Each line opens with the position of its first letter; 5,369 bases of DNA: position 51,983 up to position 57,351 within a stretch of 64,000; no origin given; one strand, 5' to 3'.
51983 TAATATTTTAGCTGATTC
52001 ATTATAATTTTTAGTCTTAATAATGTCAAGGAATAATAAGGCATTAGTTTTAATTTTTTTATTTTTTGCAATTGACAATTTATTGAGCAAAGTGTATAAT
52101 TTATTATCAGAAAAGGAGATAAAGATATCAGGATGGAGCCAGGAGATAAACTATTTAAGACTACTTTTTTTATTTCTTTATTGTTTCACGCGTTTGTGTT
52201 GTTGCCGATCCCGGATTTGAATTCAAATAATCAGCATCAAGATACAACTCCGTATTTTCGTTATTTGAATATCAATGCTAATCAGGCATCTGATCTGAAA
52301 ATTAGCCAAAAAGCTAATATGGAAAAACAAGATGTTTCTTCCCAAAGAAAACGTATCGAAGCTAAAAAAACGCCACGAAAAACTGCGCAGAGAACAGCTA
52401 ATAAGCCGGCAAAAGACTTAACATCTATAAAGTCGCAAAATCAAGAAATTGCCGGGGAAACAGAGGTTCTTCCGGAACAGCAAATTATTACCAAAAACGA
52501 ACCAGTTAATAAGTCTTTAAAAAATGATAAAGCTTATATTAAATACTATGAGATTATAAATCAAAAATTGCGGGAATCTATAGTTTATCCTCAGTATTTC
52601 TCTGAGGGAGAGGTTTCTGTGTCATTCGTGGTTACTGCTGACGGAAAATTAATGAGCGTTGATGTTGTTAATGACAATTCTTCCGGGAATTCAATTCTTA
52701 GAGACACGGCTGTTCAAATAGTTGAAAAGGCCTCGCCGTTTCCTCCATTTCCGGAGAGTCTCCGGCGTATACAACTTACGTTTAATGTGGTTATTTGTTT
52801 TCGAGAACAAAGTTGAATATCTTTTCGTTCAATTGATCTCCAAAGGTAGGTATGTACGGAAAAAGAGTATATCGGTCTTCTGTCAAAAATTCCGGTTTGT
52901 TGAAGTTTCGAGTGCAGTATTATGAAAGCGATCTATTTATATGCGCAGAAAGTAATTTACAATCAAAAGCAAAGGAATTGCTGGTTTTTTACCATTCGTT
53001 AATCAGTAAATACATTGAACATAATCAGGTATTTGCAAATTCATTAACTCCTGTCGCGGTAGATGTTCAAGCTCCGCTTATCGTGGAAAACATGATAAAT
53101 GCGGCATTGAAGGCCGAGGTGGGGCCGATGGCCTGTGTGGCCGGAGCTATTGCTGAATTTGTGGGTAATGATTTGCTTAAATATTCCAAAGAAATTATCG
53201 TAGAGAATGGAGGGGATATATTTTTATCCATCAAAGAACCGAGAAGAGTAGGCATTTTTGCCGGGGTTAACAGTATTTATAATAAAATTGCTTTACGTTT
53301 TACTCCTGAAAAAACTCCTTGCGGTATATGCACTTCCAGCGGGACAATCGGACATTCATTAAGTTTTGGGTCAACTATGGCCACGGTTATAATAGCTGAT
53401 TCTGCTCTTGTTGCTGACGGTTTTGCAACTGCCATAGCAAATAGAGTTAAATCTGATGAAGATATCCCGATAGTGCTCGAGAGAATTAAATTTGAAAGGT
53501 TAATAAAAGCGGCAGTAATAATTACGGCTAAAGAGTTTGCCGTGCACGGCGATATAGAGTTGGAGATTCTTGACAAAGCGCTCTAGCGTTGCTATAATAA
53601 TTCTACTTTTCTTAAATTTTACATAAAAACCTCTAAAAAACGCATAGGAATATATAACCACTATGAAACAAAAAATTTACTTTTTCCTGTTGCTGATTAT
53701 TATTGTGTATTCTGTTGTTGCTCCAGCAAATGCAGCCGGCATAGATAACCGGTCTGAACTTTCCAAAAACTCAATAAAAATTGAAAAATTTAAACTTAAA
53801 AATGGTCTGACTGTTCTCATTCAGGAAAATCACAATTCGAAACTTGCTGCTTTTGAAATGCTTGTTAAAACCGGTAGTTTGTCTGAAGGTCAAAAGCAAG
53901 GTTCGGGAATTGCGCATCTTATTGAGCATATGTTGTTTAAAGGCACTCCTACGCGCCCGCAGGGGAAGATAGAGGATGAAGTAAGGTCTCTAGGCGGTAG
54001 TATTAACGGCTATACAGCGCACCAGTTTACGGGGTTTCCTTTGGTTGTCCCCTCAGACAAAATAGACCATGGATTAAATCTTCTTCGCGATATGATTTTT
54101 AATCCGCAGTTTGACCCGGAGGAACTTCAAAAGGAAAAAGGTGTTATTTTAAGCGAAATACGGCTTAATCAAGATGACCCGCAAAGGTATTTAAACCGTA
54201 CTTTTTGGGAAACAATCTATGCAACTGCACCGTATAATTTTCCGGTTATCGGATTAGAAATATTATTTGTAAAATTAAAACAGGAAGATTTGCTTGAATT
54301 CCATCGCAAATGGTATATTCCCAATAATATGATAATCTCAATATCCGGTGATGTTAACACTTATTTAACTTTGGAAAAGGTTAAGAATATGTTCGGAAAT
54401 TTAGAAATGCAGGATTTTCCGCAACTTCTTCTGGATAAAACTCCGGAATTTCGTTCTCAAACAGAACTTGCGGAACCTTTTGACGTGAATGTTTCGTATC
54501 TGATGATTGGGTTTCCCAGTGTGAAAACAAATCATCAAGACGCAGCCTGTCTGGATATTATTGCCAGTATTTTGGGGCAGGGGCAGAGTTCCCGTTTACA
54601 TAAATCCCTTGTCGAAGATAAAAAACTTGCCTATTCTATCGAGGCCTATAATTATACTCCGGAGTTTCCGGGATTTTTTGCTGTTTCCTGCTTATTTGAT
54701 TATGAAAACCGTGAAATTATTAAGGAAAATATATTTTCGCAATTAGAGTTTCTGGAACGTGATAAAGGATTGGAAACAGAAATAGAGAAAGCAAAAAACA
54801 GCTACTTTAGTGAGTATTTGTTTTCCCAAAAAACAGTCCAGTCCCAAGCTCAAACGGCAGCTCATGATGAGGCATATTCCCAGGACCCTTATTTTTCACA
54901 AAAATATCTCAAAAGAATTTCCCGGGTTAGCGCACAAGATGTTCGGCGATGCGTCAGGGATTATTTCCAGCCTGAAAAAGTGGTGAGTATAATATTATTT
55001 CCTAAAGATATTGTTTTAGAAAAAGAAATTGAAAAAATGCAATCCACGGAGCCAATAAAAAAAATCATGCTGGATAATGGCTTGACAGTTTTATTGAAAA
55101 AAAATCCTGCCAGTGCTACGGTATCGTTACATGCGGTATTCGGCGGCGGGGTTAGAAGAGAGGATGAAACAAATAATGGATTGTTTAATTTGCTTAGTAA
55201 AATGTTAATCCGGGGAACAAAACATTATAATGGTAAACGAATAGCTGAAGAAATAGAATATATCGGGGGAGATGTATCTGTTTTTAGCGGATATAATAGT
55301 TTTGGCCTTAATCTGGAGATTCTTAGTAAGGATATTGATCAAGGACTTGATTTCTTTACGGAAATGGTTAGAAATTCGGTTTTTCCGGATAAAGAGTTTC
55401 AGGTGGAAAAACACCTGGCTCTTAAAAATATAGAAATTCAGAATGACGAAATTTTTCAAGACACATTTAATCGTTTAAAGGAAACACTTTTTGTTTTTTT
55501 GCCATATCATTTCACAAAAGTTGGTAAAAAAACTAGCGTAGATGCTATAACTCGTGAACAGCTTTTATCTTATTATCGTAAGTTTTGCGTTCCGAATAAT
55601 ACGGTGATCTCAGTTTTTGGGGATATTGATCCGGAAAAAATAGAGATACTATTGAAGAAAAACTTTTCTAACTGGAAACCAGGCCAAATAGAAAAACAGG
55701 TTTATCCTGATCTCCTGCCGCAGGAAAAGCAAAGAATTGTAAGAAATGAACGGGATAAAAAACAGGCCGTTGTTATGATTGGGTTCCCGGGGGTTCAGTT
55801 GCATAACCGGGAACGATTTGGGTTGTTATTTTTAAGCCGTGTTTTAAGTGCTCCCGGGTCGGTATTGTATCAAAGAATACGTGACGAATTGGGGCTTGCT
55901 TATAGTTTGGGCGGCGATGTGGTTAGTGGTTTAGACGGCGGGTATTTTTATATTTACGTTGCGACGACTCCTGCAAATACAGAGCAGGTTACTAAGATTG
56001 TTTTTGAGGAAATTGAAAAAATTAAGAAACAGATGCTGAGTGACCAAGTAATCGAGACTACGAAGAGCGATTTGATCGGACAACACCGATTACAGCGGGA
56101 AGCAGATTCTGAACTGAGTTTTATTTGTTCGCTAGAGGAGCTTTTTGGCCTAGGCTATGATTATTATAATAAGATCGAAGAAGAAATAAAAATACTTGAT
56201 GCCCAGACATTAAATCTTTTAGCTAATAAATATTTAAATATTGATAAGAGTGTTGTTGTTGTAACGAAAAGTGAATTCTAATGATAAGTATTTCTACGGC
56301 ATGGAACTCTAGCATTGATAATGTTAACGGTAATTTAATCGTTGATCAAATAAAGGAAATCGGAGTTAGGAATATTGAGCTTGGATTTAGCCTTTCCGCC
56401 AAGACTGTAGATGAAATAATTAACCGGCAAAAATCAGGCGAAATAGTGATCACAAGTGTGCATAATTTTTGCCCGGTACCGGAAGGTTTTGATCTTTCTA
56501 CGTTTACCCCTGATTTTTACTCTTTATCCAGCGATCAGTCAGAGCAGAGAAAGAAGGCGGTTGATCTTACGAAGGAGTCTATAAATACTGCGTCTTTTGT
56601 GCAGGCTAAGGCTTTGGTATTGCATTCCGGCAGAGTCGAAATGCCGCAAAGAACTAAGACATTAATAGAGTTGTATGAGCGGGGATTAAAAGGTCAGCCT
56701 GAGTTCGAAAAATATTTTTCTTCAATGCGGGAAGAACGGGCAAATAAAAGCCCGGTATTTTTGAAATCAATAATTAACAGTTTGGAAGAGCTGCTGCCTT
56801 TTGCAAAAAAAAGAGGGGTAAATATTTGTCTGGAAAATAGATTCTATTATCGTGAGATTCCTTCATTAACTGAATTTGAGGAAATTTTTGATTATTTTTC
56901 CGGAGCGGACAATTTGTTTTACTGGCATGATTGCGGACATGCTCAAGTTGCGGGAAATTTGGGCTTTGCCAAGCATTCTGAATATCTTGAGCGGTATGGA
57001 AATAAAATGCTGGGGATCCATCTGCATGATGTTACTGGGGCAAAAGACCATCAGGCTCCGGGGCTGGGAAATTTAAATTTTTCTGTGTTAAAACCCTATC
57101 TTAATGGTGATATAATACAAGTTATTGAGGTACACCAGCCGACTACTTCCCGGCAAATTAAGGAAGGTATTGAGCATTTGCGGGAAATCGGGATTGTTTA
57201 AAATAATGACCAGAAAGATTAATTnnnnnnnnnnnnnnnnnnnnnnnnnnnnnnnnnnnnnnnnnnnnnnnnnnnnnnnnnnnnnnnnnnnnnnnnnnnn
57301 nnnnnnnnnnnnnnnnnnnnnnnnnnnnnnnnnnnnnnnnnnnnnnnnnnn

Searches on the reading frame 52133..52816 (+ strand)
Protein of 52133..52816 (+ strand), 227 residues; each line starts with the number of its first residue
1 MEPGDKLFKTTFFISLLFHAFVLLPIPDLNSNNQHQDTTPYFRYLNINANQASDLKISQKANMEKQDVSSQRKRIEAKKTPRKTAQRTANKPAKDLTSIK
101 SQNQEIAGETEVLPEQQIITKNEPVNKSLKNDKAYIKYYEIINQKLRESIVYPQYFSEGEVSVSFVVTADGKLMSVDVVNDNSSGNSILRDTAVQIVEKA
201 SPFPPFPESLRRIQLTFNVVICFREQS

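Call 19: search_protein_families(library=pfam, proteins=[window:52133-52816:+], max_evalue=0.001)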
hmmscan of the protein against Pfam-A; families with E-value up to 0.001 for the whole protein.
window:52133-52816:+ (227 aa): 2 families
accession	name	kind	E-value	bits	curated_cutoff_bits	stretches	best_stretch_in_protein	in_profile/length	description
PF03544.19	TonB_C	-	4.3e-09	37.1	24.6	1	158-223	15-77/79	Gram-negative bacterial TonB protein C-terminal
PF13103.11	TonB_2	-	7.3e-08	32.9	22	1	137-217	3-85/85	TonB C terminal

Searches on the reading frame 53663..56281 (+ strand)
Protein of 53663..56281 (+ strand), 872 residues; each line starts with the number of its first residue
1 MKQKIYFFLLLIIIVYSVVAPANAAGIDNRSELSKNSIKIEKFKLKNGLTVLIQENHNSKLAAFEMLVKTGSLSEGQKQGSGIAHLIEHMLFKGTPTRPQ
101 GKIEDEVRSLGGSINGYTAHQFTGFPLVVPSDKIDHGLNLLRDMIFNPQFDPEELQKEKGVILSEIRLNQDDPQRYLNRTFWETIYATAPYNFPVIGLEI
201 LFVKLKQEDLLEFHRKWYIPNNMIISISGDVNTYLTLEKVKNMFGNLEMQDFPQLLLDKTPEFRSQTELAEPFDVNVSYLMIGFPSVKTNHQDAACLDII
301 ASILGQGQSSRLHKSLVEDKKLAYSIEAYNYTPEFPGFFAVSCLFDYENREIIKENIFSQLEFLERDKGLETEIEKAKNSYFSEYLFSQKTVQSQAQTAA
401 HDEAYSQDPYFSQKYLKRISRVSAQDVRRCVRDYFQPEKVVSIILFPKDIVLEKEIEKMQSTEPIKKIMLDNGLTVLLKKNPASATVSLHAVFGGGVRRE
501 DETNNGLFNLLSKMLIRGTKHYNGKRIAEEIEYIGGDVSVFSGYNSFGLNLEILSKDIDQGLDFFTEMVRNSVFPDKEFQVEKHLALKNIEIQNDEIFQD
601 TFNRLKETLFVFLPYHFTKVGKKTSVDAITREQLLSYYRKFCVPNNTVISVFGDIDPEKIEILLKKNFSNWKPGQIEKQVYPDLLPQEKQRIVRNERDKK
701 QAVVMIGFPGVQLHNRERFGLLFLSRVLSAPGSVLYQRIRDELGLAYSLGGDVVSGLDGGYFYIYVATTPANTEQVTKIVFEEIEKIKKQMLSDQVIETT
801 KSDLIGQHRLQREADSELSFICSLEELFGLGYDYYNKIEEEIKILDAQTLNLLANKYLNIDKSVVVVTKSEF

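Call 19: search_protein_families(library=pfam, proteins=[window:53663-56281:+], max_evalue=0.001)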
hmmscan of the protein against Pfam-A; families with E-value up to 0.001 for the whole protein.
window:53663-56281:+ (872 aa): 2 families
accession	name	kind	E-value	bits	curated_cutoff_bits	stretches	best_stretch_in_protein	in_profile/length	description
PF05193.26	Peptidase_M16_C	-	3.2e-70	236.1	23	2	629-802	2-179/181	Peptidase M16 inactive domain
PF00675.25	Peptidase_M16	-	3.1e-50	170.4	22.3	2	51-193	2-143/149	Insulinase (Peptidase family M16)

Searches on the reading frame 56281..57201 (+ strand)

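Call 19: search_protein_families(library=pfam, proteins=[window:56281-57201:+], max_evalue=0.001)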
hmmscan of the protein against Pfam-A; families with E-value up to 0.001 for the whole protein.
window:56281-57201:+ (306 aa): 1 family
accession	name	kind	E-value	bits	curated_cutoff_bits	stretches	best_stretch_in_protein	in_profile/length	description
PF01261.30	AP_endonuc_2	-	8.3e-21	75.2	31.1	1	21-302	1-248/249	Xylose isomerase-like TIM barrel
